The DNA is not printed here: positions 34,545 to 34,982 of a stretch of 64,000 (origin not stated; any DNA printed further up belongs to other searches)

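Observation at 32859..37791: Three tandem secreted LamG/beta-helix proteins share a PEF/PEP-CTERM-like sorting signal; no cognate sortase is recognised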

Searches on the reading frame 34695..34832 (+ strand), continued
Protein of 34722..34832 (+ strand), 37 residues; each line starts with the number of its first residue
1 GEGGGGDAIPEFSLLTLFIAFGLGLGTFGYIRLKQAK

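Call 52: search_protein_families(library=ncbifam, proteins=[P0017, P0023], max_evalue=10)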
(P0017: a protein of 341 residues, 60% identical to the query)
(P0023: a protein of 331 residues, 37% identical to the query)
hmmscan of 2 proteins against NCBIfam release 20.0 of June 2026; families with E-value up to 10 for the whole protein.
P0017 (341 aa): 12 families
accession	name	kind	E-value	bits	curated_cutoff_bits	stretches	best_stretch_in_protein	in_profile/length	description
TIGR03762.1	archaeo_artC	exception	1.6e-17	64.2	100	1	146-311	109-274/274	archaeosortase C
TIGR04178.1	exo_archaeo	signature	4.2e-15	55.8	23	1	217-308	2-91/97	exosortase/archaeosortase family protein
TIGR04162.1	exo_VPEID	exception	3.3e-10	39.5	150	1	57-304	44-295/516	exosortase E/protease, VPEID-CTERM system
TIGR02602.1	8TM_EpsH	subfamily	2.8e-09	36.8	105.55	1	125-310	61-238/241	exosortase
NF046081.1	exosort_XrtX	exception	2.5e-08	34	170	1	147-310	4-159/168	exosortase X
NF035943.2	exosort_XrtV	exception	3.9e-07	29.6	313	1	112-304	75-258/270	exosortase V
TIGR04300.1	exosort_XrtM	exception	8.7e-06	26.2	125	1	209-309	48-143/150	exosortase family protein XrtM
TIGR04128.1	exoso_Fjoh_1448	exception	4.9e-05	23.6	90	1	162-285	26-146/174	exosortase family protein XrtF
TIGR04287.1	exosort_XrtK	exception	0.00017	21.1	55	1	214-316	60-162/163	exosortase K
TIGR03109.2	exosort_XrtA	exception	0.0006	19.3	208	1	91-307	63-255/261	exosortase A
TIGR04152.1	exosort_VPLPA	exception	0.0025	17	400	1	183-308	120-238/486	VPLPA-CTERM-specific exosortase XrtD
NF005130.0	PRK06569.1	equivalog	0.14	12.3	174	1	283-317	3-35/157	F0F1 ATP synthase subunit B'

P0023 (331 aa): 8 families
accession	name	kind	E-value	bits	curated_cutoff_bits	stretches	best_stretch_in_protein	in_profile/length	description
TIGR04162.1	exo_VPEID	exception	3.1e-17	62.7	150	1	203-310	184-293/516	exosortase E/protease, VPEID-CTERM system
TIGR04178.1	exo_archaeo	signature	4.8e-15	55.6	23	1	224-315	2-91/97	exosortase/archaeosortase family protein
TIGR02602.1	8TM_EpsH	subfamily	4.1e-11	42.9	105.55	1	136-317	61-238/241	exosortase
TIGR03109.2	exosort_XrtA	exception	2.1e-10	40.4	208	1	225-319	167-259/261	exosortase A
TIGR04489.1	exosort_XrtO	exception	6.1e-07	28.6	250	1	228-315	168-254/451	exosortase O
NF035943.2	exosort_XrtV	exception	9e-07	28.4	313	1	191-310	140-257/270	exosortase V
TIGR04152.1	exosort_VPLPA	exception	1.6e-05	24.2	400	1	218-313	143-236/486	VPLPA-CTERM-specific exosortase XrtD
NF033770.1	exosort_XrtT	exception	0.001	17.7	250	1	200-280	147-224/472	exosortase T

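Call 66: find_encoding_contigs(protein=P0023, flank=10000, max_places=2)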
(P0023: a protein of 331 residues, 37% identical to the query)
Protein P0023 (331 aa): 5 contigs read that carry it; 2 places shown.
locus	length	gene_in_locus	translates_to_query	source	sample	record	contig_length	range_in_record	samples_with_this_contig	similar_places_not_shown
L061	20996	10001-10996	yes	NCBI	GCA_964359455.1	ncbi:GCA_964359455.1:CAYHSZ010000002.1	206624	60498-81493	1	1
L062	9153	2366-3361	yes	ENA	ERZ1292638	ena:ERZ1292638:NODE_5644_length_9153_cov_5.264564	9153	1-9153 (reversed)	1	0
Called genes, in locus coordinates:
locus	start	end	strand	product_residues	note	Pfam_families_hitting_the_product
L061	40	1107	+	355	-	-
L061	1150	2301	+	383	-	PF03692:CxxCxxCC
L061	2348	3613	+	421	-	PF03952:Enolase_N, PF00113:Enolase_C, PF13378:MR_MLE_C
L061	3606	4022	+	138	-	-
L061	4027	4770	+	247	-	PF00300:His_Phos_1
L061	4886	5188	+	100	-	-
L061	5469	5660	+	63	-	-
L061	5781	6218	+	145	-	-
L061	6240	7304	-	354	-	PF00044:Gp_dh_N (faint), PF01113:DapB_N (weak), PF02800:Gp_dh_C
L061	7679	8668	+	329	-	-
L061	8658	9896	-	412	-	PF04230:PS_pyruv_trans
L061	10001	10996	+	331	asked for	PF09721:Exosortase_EpsH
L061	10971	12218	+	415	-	PF01943:Polysacc_synt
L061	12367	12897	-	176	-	-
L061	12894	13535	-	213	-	PF25212:HVO_A0114 (weak), PF01909:NTP_transf_2, PF18765:Polbeta (weak)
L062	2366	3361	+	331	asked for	PF09721:Exosortase_EpsH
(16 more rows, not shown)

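Call 67: find_encoding_contigs(protein=P0034, flank=10000, max_places=2)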
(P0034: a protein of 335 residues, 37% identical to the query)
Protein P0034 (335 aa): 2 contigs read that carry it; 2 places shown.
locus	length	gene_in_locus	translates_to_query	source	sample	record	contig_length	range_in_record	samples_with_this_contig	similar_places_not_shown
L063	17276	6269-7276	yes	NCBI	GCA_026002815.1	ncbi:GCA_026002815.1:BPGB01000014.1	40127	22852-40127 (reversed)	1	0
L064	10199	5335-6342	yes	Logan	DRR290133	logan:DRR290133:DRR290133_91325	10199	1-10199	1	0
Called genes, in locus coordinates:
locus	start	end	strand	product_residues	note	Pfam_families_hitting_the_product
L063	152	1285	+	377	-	PF13439:Glyco_transf_4, PF20706:GT4-conflict (weak), PF00534:Glycos_transf_1, PF13692:Glyco_trans_1_4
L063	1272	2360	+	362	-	PF13439:Glyco_transf_4, PF13579:Glyco_trans_4_4 (weak), PF20706:GT4-conflict (weak), PF00534:Glycos_transf_1, PF13692:Glyco_trans_1_4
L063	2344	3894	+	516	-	-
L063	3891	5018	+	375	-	PF13439:Glyco_transf_4, PF00534:Glycos_transf_1, PF13524:Glyco_trans_1_2, PF13692:Glyco_trans_1_4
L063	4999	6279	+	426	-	PF01943:Polysacc_synt, PF13440:Polysacc_synt_3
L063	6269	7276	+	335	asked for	PF09721:Exosortase_EpsH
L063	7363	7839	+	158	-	PF25212:HVO_A0114 (faint), PF13936:HTH_38 (faint), PF08281:Sigma70_r4_2 (faint)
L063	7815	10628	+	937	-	PF13229:Beta_helix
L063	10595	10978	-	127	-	-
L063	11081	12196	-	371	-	-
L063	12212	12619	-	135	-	-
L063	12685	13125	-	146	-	-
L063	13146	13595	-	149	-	-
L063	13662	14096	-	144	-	-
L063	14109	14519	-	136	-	PF02369:Big_1 (weak), PF13620:CarboxypepD_reg (weak)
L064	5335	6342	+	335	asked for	PF09721:Exosortase_EpsH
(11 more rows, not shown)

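Call 68: find_encoding_contigs(protein=P0022, flank=10000, max_places=2)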
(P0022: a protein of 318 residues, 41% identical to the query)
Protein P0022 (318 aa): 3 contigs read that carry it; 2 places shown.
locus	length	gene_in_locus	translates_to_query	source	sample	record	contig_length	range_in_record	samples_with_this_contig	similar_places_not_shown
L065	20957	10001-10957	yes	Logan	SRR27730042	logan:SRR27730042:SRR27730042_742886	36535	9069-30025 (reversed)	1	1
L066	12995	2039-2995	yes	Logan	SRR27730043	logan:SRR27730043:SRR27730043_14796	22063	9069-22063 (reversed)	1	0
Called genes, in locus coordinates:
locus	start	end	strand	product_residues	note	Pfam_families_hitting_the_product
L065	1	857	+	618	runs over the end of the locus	PF01411:tRNA-synt_2c, PF07973:tRNA_SAD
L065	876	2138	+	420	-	PF11104:PilM_2 (weak), PF14450:FtsA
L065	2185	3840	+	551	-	PF21110:GlxA (weak)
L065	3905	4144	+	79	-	PF01176:eIF-1a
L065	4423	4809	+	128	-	PF00416:Ribosomal_S13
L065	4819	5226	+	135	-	PF00411:Ribosomal_S11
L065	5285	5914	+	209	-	PF00163:Ribosomal_S4, PF01479:S4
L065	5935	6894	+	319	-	PF01193:RNA_pol_L, PF01000:RNA_pol_A_bac, PF03118:RNA_pol_A_CTD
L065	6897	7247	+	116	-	PF01196:Ribosomal_L17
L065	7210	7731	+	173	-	PF00572:Ribosomal_L13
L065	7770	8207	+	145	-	PF00380:Ribosomal_S9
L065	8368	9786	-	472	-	PF08308:PEGA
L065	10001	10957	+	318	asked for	PF09721:Exosortase_EpsH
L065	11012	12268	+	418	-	PF00275:EPSP_synthase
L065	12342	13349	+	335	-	PF00022:Actin, PF06277:EutA (faint), PF06723:MreB_Mbl, PF00012:HSP70, PF14450:FtsA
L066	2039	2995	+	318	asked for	PF09721:Exosortase_EpsH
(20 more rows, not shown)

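Call 70: search_protein_families(library=ncbifam, proteins=[P0034, P0022, P0020], max_evalue=10)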
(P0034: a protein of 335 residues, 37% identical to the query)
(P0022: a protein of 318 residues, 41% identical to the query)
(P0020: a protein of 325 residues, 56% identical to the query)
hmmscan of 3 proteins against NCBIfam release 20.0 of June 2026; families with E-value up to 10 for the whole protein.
P0034 (335 aa): 8 families
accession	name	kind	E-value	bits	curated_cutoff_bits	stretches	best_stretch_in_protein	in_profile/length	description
TIGR04162.1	exo_VPEID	exception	3.3e-15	56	150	1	159-330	133-301/516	exosortase E/protease, VPEID-CTERM system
TIGR04178.1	exo_archaeo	signature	3.5e-13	49.7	23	1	237-327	3-91/97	exosortase/archaeosortase family protein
TIGR03109.2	exosort_XrtA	exception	1.5e-10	41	208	1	233-328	163-256/261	exosortase A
TIGR02602.1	8TM_EpsH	subfamily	1.9e-10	40.6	105.55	1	234-328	145-237/241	exosortase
TIGR03762.1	archaeo_artC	exception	5.6e-10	39.5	100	1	140-325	83-269/274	archaeosortase C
NF035943.2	exosort_XrtV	exception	6.8e-07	28.8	313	1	225-321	161-256/270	exosortase V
NF033770.1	exosort_XrtT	exception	0.00015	20.5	250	1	225-295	159-227/472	exosortase T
TIGR04152.1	exosort_VPLPA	exception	1.6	7.7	400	1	229-321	142-232/486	VPLPA-CTERM-specific exosortase XrtD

P0022 (318 aa): 6 families
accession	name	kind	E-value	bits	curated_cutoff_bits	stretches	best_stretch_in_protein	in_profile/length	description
TIGR04178.1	exo_archaeo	signature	2.7e-13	50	23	1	218-311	2-93/97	exosortase/archaeosortase family protein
TIGR04162.1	exo_VPEID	exception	8.5e-06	25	150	1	166-302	156-291/516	exosortase E/protease, VPEID-CTERM system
TIGR03109.2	exosort_XrtA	exception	0.00013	21.5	208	1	131-312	92-258/261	exosortase A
TIGR04489.1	exosort_XrtO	exception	0.0028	16.5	250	1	128-312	79-257/451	exosortase O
NF033770.1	exosort_XrtT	exception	0.065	11.8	250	1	210-274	162-224/472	exosortase T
TIGR02602.1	8TM_EpsH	subfamily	0.1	12.1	105.55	1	118-311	50-238/241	exosortase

P0020 (325 aa): 9 families
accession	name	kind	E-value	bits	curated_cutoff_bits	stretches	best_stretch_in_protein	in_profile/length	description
TIGR04178.1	exo_archaeo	signature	9.7e-14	51.4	23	1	213-305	2-92/97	exosortase/archaeosortase family protein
TIGR03762.1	archaeo_artC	exception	3.6e-13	50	100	1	156-304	123-271/274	archaeosortase C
TIGR04162.1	exo_VPEID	exception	1.8e-10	40.4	150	1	55-296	45-290/516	exosortase E/protease, VPEID-CTERM system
TIGR02602.1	8TM_EpsH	subfamily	3.4e-10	39.8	105.55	1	186-304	124-236/241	exosortase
TIGR04489.1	exosort_XrtO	exception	4.5e-07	29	250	1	214-305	165-255/451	exosortase O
TIGR03109.2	exosort_XrtA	exception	1.4e-05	24.7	208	1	129-304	80-255/261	exosortase A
NF035943.2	exosort_XrtV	exception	3.3e-05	23.3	313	1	119-298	85-256/270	exosortase V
TIGR04152.1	exosort_VPLPA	exception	6.3e-05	22.2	400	1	185-302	125-236/486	VPLPA-CTERM-specific exosortase XrtD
NF033770.1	exosort_XrtT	exception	0.00022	19.9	250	1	213-292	170-251/472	exosortase T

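Call 80: predict_structure(alignment_id=A4)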
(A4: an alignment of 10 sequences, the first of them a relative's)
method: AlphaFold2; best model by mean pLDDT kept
length: 341 residues; sequences in the alignment: 10
mean_pLDDT: 81.2   pTM: 0.68
mean pLDDT of the five models: 81.2, 80.8, 80.3, 79.3, 77.5
residues with pLDDT >= 90: 99; 70-90: 191; 50-70: 24; < 50: 27
segments of 3 or more residues with pLDDT < 50: 1-3, 318-341
pLDDT, mean of each block of 10 residues (from residue 1): 57 81 89 81 72 66 86 85 93 96 91 91 89 93 90 90 84 81 92 90 73 82 79 87 86 92 90 91 82 79 89 67 37 35 32
secondary structure, 60 per line:
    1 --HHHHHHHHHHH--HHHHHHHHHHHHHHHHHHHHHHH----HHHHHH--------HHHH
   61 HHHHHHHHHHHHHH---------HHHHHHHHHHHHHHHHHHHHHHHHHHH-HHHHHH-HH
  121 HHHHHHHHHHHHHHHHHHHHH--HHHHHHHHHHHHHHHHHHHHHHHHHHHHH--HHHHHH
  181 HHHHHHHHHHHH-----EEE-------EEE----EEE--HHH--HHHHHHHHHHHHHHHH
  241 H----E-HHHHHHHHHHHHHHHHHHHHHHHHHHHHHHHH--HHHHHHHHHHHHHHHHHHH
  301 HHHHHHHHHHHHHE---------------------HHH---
elements in order: H3-13 H16-38 H43-48 H57-74 H84-110 H112-117 H119-141 H144-172 H175-192 E198-200 E208-210 E215-217 H225-241 H248-279 H282-313

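Call 83: fold_search(model_id=the predicted structure, library=pdb)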
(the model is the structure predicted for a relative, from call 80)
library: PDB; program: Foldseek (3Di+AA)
matches with E <= 10: 80; with E <= 0.001: 0
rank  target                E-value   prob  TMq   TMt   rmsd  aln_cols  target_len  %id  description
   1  6is6                  2.3e-01  0.12  0.10  0.12  19.6       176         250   14  Crystal structure of Thermoplasmatales archaeon heliorhodopsin (released 2019-09-25)
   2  6w2y_B                3.2e-01  0.13  0.16  0.10  19.6       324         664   11  CryoEM Structure of GABAB1b Homodimer (released 2020-07-01)
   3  8jil_A                9.2e-01  0.04  0.11  0.13  22.3       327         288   13  Cryo-EM structure of niacin bound ketone body receptor HCAR2-Gi signaling complex (released 2023-09-06)
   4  7clj                  1.3e+00  0.06  0.10  0.12  19.8       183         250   11  Crystal structure of Thermoplasmatales archaeon heliorhodopsin E108D mutant (released 2020-09-02)
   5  8j6p_R                1.4e+00  0.04  0.13  0.15  21.2       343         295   14  Cryo-EM structure of the MK-6892-bound human HCAR2-Gi1 complex (released 2023-12-06)
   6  8i4w_B                1.5e+00  0.08  0.13  0.10  23.7       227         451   14  Cryo-EM structure of 5-subunit Smc5/6 head region (released 2024-06-26)
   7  7epa_A                1.6e+00  0.05  0.13  0.07  21.3       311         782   11  Cryo-EM structure of inactive mGlu2 homodimer (released 2021-06-23)
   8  9kt8_R                1.6e+00  0.04  0.12  0.14  22.2       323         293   13  Cryo-EM structure of HCA2-Gi complex with acifran (released 2025-12-10)
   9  7as4_I                1.7e+00  0.03  0.12  0.09  25.1       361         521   12  Recombinant human gTuRC (released 2021-01-20)
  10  8ju5_B                1.9e+00  0.04  0.14  0.10  20.5       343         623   11  Structure of human TRPV4 with antagonist A1 (released 2024-05-08)
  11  8jcz_2                2.5e+00  0.08  0.17  0.09  20.2       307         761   12  Cryo-EM structure of mGlu2-mGlu3 heterodimer in presence of LY341495, NAM563, and LY2389575 (dimerization mode III) (released 2023-06-21)
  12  7c7q_B                2.7e+00  0.07  0.20  0.12  19.1       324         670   12  Cryo-EM structure of the baclofen/BHFF-bound human GABA(B) receptor in active state (released 2020-07-01)
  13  5dny_D                2.7e+00  0.05  0.13  0.12  17.6       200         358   12  Structure of the ATPrS-Mre11/Rad50-DNA complex (released 2016-02-24)
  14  9b90_A                2.7e+00  0.04  0.17  0.09  23.7       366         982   11  Cryo-EM structure of the human TRPM4 channel in complex with calcium and ATP at 37 degrees Celsius (released 2024-05-15)
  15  2hsq_A                2.7e+00  0.04  0.14  0.17  18.3       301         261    9  Human vinculin (head domain, Vh1, residues 1-258) in complex with Shigella's IpaA vinculin binding site 2 (residues 56 (released 2006-11-21)
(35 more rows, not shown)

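Call 84: search_protein_families(library=ncbifam, proteins=[P0004, P0006, P0008, P0015, L042:1275-2615:+, L042:4746-6044:+, L042:6065-7420:+, L042:2646-4625:+], max_evalue=0.01)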
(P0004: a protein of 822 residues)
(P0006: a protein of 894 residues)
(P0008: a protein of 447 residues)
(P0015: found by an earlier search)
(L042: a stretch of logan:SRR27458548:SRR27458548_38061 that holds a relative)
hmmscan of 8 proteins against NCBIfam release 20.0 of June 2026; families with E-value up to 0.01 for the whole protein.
P0004 (822 aa): 3 families
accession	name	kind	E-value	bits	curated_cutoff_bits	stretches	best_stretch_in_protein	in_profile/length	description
TIGR04247.1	NosD_copper_fam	subfamily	1.2e-13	50.4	300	2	436-639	99-285/377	nitrous oxide reductase family maturation protein NosD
TIGR03804.1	para_beta_helix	repeat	1.9e-05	24.2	19.45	1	502-538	7-43/44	parallel beta-helix repeat protein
NF041518.1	choice_anch_Q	domain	0.00058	20.1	25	1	737-782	15-56/58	choice-of-anchor Q domain-containing protein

P0006 (894 aa): 2 families
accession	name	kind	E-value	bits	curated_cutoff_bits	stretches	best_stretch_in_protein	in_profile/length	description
NF041518.1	choice_anch_Q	domain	8e-06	26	25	1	812-855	15-56/58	choice-of-anchor Q domain-containing protein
TIGR04214.1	CSLREA_Nterm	domain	0.0016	18.3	25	1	46-79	1-26/27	CSLREA domain-containing protein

P0008 (447 aa): 2 families
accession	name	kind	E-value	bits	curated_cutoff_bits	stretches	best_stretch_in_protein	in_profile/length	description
TIGR03804.1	para_beta_helix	repeat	9.3e-05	22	19.45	1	147-187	4-43/44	parallel beta-helix repeat protein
NF041518.1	choice_anch_Q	domain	0.0016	18.7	25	1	364-409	16-56/58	choice-of-anchor Q domain-containing protein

P0015 (497 aa): 2 families
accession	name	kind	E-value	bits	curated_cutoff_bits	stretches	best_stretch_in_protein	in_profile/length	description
NF041518.1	choice_anch_Q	domain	8.8e-06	25.9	25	1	426-457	26-57/58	choice-of-anchor Q domain-containing protein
TIGR04247.1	NosD_copper_fam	subfamily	0.0037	15.9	300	1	51-133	3-82/377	nitrous oxide reductase family maturation protein NosD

L042:1275-2615:+ (446 aa): 1 family
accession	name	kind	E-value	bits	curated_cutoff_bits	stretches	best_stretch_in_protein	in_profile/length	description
NF041518.1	choice_anch_Q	domain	3.3e-08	33.7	25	1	369-407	18-57/58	choice-of-anchor Q domain-containing protein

L042:4746-6044:+ (432 aa): 1 family
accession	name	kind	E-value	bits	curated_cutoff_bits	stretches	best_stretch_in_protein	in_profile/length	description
NF041518.1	choice_anch_Q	domain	6.5e-10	39.1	25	1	352-391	17-56/58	choice-of-anchor Q domain-containing protein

L042:6065-7420:+ (451 aa): 2 families
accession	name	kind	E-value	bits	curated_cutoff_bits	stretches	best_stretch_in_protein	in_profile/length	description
TIGR04247.1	NosD_copper_fam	subfamily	0.0014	17.3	300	0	131-315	57-230/377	nitrous oxide reductase family maturation protein NosD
NF041518.1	choice_anch_Q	domain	0.004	17.4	25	0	371-408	17-54/58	choice-of-anchor Q domain-containing protein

L042:2646-4625:+ (659 aa): 1 family
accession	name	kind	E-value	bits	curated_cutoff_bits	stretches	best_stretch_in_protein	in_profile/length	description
NF052521.1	TafC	equivalog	2.1e-20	73.2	410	1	358-536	189-362/373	TafC family fimbrial protein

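Call 85: find_encoding_contigs(protein=P0021, flank=10000, max_places=1)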
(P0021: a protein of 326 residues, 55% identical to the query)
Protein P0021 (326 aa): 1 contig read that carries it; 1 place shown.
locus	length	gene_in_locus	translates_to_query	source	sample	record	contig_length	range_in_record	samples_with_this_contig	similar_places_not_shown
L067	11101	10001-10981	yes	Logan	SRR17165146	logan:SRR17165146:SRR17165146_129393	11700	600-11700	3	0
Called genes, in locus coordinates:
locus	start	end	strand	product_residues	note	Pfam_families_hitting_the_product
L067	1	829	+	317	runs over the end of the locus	PF00535:Glycos_transf_2, PF13641:Glyco_tranf_2_3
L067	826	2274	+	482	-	PF01943:Polysacc_synt, PF13440:Polysacc_synt_3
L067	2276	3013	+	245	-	PF00483:NTP_transferase, PF12804:NTP_transf_3, PF20202:DUF6564 (weak)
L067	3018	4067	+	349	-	PF00465:Fe-ADH, PF13685:Fe-ADH_2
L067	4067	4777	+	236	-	PF01066:CDP-OH_P_transf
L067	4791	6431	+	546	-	PF01663:Phosphodiest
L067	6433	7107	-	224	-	PF01066:CDP-OH_P_transf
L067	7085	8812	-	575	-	-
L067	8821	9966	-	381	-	PF13439:Glyco_transf_4, PF13579:Glyco_trans_4_4 (weak), PF00534:Glycos_transf_1, PF13524:Glyco_trans_1_2, PF13692:Glyco_trans_1_4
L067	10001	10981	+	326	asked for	PF09721:Exosortase_EpsH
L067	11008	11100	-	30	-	?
